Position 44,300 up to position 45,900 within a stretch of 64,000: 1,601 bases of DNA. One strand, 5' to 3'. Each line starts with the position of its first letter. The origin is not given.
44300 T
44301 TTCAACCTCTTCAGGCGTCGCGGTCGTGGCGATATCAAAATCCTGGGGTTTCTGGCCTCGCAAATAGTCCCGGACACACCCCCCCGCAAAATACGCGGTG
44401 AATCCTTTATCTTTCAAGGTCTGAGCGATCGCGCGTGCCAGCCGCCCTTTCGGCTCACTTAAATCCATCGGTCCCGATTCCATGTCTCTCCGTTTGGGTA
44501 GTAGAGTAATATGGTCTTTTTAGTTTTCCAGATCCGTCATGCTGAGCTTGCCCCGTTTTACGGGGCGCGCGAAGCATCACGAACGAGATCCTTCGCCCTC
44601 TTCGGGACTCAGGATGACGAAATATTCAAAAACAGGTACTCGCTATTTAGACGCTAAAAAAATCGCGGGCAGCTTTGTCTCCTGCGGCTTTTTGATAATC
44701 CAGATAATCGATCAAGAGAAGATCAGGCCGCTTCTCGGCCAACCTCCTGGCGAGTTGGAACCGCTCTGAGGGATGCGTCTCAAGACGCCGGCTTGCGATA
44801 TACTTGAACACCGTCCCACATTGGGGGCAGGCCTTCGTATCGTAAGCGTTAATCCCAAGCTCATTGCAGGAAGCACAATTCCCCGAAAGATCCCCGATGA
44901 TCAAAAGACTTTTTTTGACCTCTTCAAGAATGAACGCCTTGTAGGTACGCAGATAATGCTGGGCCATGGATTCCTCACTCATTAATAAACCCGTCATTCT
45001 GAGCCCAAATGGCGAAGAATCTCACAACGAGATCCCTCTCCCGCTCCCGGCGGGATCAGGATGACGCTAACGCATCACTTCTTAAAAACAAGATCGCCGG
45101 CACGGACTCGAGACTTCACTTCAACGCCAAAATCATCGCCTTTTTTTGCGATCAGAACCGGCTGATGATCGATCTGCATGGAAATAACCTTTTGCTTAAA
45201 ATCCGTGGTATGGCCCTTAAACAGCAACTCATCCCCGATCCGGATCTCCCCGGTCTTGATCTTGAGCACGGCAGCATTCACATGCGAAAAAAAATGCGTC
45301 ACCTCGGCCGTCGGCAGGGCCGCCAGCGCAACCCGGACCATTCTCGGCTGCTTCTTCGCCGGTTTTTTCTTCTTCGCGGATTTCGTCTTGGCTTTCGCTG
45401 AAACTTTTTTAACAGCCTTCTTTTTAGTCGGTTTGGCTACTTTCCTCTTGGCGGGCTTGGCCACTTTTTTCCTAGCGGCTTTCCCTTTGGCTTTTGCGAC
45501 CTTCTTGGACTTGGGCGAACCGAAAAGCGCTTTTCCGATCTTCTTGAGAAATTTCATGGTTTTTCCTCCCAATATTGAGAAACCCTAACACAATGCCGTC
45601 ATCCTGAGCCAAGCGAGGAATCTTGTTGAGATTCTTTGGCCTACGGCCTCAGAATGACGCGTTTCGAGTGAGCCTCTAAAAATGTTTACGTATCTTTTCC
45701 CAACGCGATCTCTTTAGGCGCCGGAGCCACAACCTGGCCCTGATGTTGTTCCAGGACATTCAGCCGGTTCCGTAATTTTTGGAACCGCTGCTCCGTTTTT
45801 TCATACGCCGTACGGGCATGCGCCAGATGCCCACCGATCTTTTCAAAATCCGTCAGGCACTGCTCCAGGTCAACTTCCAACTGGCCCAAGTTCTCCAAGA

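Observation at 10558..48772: Family of 63-110-bp nested-palindrome intergenic elements (MITE/REP-like) with termini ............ ... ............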

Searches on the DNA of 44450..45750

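Call 23: search_rna_families(source=window, start=44450, end=45750, threshold=evalue, max_evalue=10)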
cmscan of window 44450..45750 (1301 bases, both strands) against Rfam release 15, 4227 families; matches with E-value up to 10: 1.
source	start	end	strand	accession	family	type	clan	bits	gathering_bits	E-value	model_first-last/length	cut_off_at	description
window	45567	45640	+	RF01516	v-snoRNA-1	Gene; snRNA; snoRNA; CD-box;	-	15.6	75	3.5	1-65/65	no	Human herpesvirus 1 small nucleolar RNA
